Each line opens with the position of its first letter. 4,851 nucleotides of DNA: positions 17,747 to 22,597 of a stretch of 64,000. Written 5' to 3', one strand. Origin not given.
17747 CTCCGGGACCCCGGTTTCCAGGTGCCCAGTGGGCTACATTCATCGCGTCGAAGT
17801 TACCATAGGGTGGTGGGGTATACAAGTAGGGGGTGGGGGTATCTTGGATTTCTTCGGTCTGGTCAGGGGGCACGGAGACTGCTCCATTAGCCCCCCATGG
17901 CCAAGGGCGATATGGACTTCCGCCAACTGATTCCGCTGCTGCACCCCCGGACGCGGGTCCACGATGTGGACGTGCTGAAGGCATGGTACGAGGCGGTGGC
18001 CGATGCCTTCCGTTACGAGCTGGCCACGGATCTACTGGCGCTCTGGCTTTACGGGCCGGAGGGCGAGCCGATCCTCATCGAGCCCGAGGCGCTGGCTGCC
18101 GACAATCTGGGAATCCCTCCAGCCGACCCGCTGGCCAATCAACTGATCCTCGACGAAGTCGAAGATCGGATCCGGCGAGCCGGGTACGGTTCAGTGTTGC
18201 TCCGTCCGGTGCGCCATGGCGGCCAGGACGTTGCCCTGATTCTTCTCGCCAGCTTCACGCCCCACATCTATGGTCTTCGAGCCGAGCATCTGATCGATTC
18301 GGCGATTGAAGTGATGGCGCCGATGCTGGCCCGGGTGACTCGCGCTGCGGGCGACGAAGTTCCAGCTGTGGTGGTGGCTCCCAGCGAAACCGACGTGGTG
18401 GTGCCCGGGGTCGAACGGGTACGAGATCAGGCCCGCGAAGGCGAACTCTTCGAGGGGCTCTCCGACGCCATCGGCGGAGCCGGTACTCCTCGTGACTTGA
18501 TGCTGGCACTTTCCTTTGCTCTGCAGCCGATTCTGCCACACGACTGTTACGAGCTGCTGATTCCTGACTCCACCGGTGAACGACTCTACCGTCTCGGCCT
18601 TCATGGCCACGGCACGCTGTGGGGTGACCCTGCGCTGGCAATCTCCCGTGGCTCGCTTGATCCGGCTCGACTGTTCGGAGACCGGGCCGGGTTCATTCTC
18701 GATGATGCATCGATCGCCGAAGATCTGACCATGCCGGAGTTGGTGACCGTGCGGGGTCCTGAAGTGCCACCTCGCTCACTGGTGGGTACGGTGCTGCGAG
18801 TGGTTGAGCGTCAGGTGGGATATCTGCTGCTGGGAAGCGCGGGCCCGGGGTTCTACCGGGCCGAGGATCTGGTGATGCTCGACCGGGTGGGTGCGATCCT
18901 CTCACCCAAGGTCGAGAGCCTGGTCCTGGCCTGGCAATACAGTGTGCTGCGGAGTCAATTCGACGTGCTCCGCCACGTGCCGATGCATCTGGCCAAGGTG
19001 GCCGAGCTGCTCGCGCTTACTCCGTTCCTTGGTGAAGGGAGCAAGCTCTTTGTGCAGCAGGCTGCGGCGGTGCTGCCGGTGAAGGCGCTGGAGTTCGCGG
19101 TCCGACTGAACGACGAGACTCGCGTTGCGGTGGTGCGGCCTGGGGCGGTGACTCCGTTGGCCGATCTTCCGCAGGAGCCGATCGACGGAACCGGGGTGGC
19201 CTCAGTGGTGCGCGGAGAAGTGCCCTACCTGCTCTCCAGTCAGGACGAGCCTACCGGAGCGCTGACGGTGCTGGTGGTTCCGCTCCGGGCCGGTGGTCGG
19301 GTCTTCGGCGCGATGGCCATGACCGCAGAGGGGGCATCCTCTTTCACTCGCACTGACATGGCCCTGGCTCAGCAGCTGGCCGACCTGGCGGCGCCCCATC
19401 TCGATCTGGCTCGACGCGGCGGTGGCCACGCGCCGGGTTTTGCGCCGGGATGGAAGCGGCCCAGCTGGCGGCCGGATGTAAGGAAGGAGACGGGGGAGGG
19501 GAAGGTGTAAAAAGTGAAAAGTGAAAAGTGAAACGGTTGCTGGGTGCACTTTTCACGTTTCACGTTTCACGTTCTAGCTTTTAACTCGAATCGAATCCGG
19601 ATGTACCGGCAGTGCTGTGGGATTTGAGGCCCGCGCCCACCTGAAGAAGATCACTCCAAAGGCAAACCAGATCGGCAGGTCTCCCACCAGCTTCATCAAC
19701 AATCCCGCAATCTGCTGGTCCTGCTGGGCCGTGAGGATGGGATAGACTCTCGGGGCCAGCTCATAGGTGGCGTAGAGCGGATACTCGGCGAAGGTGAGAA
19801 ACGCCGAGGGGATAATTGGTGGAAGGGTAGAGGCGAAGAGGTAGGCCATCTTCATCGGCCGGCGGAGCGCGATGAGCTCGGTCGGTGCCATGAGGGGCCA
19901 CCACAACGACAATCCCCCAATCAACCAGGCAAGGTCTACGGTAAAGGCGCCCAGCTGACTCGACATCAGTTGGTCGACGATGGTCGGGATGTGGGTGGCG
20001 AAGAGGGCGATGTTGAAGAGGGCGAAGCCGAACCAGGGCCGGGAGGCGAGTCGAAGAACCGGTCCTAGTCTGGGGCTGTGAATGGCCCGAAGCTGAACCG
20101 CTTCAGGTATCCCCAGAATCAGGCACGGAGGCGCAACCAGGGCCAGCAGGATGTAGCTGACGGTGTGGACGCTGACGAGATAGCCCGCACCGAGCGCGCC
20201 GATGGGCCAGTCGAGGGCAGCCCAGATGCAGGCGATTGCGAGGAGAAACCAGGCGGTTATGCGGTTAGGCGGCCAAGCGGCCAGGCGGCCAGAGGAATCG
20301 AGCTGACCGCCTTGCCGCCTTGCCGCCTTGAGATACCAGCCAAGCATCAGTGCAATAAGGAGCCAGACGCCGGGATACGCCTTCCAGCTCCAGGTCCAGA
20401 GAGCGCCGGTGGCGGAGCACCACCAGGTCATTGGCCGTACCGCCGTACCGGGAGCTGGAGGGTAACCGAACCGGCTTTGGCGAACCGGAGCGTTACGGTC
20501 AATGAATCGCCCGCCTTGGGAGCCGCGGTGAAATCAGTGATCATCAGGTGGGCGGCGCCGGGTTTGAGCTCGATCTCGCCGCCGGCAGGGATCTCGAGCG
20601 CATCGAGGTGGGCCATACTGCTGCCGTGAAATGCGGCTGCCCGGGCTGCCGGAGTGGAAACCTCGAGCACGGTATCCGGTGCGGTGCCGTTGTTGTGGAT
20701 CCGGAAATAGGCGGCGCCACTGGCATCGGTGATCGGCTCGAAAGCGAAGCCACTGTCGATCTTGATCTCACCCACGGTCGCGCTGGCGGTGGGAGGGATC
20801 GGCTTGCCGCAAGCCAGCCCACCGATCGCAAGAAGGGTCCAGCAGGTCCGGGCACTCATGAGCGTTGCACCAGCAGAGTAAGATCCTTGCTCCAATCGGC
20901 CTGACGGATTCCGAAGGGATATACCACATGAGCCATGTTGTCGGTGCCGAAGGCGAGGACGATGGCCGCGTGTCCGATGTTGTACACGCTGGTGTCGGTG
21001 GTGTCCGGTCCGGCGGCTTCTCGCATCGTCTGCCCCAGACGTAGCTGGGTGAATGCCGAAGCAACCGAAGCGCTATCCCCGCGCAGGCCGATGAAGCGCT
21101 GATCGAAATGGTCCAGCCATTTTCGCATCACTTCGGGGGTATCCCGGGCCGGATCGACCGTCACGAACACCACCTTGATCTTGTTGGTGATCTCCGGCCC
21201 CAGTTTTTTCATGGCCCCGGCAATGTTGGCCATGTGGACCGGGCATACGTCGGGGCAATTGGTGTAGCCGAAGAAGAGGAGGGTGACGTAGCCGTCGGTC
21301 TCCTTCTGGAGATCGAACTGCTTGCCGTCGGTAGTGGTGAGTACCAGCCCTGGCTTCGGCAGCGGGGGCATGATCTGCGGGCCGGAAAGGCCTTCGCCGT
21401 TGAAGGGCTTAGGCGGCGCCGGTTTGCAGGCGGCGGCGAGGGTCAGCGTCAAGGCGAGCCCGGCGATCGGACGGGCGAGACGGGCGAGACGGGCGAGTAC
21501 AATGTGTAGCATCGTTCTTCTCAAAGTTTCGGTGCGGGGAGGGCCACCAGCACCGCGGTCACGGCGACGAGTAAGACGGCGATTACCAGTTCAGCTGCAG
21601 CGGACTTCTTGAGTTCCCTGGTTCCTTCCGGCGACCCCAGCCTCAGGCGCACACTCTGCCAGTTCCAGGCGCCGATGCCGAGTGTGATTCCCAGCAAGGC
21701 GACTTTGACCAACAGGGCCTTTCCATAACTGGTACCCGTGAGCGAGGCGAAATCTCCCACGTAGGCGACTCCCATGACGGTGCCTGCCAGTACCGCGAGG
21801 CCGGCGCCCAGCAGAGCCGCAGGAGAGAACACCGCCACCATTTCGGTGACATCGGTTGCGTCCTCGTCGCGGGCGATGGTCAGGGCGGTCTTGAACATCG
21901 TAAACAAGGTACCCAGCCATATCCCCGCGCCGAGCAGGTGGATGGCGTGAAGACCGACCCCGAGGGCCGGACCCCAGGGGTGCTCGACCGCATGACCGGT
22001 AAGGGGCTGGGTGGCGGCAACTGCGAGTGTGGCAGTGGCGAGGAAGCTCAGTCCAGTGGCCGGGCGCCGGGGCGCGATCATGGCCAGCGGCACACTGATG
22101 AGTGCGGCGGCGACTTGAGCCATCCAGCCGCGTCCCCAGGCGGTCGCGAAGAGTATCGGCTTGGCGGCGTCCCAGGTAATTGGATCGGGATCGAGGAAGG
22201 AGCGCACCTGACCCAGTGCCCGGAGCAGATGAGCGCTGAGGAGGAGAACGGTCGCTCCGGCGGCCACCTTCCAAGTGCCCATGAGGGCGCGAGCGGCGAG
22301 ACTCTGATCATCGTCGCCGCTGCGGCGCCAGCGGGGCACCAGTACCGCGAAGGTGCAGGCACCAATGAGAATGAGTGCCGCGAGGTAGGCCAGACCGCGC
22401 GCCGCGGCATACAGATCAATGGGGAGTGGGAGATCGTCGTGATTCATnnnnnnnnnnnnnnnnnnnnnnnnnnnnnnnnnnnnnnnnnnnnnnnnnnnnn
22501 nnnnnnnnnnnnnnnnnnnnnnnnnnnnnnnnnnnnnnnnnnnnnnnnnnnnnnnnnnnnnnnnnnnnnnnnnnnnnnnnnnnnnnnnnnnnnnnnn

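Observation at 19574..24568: Six translationally coupled genes: copC, CocE/NonD serine hydrolase, copD, sco, pcuAC, ctaG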

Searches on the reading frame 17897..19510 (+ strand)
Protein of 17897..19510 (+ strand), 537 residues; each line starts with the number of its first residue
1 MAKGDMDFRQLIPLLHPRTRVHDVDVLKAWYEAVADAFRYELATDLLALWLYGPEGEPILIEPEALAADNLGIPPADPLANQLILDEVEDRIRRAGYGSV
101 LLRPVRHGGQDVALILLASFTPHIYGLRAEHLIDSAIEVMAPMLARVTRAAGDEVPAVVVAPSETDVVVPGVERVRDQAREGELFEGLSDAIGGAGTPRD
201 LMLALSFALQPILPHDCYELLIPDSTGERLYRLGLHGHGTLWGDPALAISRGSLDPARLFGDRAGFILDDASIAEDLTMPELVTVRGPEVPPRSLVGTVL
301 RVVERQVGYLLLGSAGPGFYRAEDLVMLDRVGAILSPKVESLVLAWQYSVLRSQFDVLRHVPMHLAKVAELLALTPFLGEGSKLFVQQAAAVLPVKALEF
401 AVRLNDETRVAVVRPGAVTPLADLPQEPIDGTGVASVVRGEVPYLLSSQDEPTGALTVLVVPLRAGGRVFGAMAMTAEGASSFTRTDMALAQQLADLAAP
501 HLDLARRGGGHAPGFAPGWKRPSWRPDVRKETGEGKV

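Call 3: search_protein_families(library=pfam, proteins=[window:17897-19510:+], max_evalue=0.01)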
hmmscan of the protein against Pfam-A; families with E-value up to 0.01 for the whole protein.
window:17897-19510:+ (537 aa): 3 families
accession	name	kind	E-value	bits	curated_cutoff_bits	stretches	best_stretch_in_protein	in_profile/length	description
PF13185.12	GAF_2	-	2.7e-11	44.2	28.6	1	454-502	87-135/136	GAF domain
PF01590.32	GAF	-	5.6e-09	37.1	22.4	1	446-499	67-130/133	GAF domain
PF13492.12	GAF_3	-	2.3e-08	35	27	1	451-503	76-128/129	GAF domain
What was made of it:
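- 17897..19510 (+): GAF-domain protein, convergent with ctaG; a conserved neighbour of the operon with or without the hydrolase. Pfam GAF (call 3).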

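Call 36: search_protein_families(library=ncbifam, proteins=[window:17897-19510:+], max_evalue=0.001)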
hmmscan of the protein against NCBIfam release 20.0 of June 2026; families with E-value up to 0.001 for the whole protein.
window:17897-19510:+ (537 aa): 0 families

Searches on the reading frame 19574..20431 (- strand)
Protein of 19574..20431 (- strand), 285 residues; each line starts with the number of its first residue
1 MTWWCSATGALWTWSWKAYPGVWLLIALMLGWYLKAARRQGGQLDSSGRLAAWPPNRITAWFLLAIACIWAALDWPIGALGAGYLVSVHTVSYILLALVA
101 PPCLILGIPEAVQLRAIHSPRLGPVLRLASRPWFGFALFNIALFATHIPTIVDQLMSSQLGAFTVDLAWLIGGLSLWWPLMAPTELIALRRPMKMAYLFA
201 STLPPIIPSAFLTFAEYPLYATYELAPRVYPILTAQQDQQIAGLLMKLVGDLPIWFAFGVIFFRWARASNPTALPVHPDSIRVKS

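Call 3: search_protein_families(library=pfam, proteins=[window:19574-20431:-], max_evalue=0.01)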
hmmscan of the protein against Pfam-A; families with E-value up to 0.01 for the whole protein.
window:19574-20431:- (285 aa): 1 family
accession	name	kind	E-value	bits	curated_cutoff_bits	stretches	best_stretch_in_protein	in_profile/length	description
PF09678.15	Caa3_CtaG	-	1e-41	143.3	27.7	1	48-267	14-236/237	Cytochrome c oxidase caa3 assembly factor (Caa3_CtaG)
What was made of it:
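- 19574..20431 (-): caa3-type ctaG (CuB-centre assembly factor), last gene of the unit. Pfam Caa3_CtaG, 143 bits (call 3).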

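Call 36: search_protein_families(library=ncbifam, proteins=[window:19574-20431:-], max_evalue=0.001)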
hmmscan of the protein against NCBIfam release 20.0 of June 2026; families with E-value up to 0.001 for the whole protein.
window:19574-20431:- (285 aa): 1 family
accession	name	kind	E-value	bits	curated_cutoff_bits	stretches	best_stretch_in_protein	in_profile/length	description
TIGR02737.1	caa3_CtaG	equivalog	4.5e-27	95.3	279.35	2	53-224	42-213/281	cytochrome c oxidase assembly factor CtaG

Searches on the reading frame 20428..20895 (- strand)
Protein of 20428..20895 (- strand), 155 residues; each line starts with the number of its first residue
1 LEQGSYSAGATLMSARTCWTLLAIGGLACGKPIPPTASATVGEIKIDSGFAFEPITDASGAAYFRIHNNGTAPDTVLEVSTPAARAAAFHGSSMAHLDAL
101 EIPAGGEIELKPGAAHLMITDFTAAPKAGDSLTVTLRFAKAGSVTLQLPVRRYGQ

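Call 3: search_protein_families(library=pfam, proteins=[window:20428-20895:-], max_evalue=0.01)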
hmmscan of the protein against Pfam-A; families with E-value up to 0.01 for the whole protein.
window:20428-20895:- (155 aa): 1 family
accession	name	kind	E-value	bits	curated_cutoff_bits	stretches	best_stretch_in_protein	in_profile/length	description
PF04314.18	PCuAC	-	1.1e-24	86.8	29.4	1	56-145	12-108/109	Copper chaperone PCu(A)C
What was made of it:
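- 20428..20859 (-): pcuAC: periplasmic CuA chaperone, predicted lipoprotein (…GGLAC). Pfam PCuAC, 86.8 bits (call 3).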

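Call 36: search_protein_families(library=ncbifam, proteins=[window:20428-20859:-], max_evalue=0.001)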
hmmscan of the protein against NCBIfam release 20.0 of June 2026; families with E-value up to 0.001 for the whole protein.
window:20428-20859:- (143 aa): 0 families

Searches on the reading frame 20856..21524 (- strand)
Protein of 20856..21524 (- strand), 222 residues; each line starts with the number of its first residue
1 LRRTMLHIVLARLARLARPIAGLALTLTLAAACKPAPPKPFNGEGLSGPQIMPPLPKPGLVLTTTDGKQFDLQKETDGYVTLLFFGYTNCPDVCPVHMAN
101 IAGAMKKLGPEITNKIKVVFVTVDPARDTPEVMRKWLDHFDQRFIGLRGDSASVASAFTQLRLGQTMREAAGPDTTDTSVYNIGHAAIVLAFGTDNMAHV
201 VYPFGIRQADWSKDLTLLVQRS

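Call 3: search_protein_families(library=pfam, proteins=[window:20856-21524:-], max_evalue=0.01)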
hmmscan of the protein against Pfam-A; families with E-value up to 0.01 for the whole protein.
window:20856-21524:- (222 aa): 3 families
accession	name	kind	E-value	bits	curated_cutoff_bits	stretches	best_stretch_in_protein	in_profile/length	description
PF02630.20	SCO1-SenC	-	1.1e-31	110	22.8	1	62-195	6-131/134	SCO1/SenC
PF00578.27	AhpC-TSA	-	0.00049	20.5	26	1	59-159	7-99/124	AhpC/TSA family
PF08534.16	Redoxin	-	0.0018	18.5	26.6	1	60-140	11-85/148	Redoxin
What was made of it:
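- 20856..21512 (-): sco (SCO1/SenC thioredoxin-fold copper chaperone, CPDVC motif). Pfam SCO1-SenC, 110 bits (call 3).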

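Call 36: search_protein_families(library=ncbifam, proteins=[window:20856-21512:-], max_evalue=0.001)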
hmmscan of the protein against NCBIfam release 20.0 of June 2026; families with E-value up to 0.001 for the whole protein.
window:20856-21512:- (218 aa): 0 families

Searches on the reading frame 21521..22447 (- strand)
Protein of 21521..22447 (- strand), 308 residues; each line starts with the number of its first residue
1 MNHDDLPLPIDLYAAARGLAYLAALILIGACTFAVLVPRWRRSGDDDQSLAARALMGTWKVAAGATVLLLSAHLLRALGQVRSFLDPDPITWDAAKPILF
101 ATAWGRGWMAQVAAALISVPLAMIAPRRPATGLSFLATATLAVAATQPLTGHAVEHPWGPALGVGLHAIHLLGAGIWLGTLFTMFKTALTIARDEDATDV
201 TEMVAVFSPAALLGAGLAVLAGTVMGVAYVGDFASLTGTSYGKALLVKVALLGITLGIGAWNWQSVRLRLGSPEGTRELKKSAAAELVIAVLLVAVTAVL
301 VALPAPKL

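Call 3: search_protein_families(library=pfam, proteins=[window:21521-22447:-], max_evalue=0.01)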
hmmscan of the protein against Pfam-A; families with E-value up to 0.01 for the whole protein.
window:21521-22447:- (308 aa): 1 family
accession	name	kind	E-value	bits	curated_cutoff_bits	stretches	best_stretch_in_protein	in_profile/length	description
PF05425.18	CopD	-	1.3e-15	58.1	32.1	1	203-300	3-105/105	Copper resistance protein D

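Call 22: find_related_loci(query=A3, collection=metagenome_contigs, flank=6000)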
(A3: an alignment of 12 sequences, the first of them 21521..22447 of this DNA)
Query A3 (308 aa) in metagenome_contigs; peptide patterns used: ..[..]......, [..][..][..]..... (x = any residue, [..] = any of these).
418 stretches matched a pattern; 94 encode a relative of the query (tblastn E <= 1e-3); the best 80 are kept; 80 distinct loci.
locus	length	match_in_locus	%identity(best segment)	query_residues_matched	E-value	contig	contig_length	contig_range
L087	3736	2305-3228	86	1-308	5e-163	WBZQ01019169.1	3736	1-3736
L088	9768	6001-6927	69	1-308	8e-120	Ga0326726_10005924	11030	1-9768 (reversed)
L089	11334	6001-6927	72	1-308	1e-111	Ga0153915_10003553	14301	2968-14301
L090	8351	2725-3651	69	1-308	1e-108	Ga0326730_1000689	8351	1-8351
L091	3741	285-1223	59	1-306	3e-107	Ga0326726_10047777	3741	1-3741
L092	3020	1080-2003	62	1-308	5e-106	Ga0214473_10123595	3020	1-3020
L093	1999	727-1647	57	1-308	1e-107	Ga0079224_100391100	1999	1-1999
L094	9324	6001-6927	60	1-308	3e-101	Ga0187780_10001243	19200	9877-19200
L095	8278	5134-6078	57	1-308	2e-95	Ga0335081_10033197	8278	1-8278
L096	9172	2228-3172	57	1-308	2e-95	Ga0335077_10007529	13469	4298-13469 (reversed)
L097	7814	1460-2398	63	1-308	3e-93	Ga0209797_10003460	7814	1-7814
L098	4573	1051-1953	57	8-308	2e-93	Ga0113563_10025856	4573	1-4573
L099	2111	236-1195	57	1-308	2e-88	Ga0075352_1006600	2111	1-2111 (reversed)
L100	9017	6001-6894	59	1-286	5e-84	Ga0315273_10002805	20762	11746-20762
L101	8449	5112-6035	54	8-308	1e-78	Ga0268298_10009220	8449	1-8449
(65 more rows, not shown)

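Call 36: search_protein_families(library=ncbifam, proteins=[window:21521-22447:-], max_evalue=0.001)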
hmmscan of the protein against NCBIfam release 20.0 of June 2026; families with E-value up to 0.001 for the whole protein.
window:21521-22447:- (308 aa): 1 family
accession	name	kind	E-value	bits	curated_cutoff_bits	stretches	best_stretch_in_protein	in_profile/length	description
NF033808.0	copper_CopD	equivalog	4.3e-27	95.5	195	1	12-302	3-291/295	copper homeostasis membrane protein CopD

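Call 48: search_protein_families(library=pfam, proteins=[L089:953-1351:+, L089:1348-3384:+, L089:3607-4566:+, L089:4630-5814:+, L088:4167-5090:+], max_evalue=0.001)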
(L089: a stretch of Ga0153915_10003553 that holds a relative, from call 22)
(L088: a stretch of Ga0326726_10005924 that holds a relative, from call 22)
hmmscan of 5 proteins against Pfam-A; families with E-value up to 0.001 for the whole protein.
L089:953-1351:+ (132 aa): 1 family
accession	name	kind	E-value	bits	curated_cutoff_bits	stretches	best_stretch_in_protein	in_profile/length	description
PF05402.18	PqqD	-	3.5e-17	62.9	23.4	1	56-122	3-67/67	Coenzyme PQQ synthesis protein D (PqqD)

L089:1348-3384:+ (678 aa): 4 families
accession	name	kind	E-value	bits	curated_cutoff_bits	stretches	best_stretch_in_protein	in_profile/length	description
PF00733.27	Asn_synthase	-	6.3e-31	108.8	21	1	242-630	1-354/354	Asparagine synthase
PF13537.11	GATase_7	-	1.8e-18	67.1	25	1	68-167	22-123/123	Glutamine amidotransferase domain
PF13522.11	GATase_6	-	1e-15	58.3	27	1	32-160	1-129/130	Glutamine amidotransferase domain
PF12481.13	DUF3700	-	0.00064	19.7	27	0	117-164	127-175/228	Aluminium induced protein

L089:3607-4566:+ (319 aa): 0 families

L089:4630-5814:+ (394 aa): 1 family
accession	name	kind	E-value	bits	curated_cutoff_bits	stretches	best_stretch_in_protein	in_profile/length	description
PF14907.12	NTP_transf_5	-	4.7e-44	151.3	31.2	1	34-283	4-247/249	Uncharacterised nucleotidyltransferase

L088:4167-5090:+ (307 aa): 1 family
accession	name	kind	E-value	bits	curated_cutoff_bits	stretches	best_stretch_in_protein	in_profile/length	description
PF02567.21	PhzC-PhzF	-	6.5e-56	190.3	27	1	50-301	1-281/281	Phenazine biosynthesis-like protein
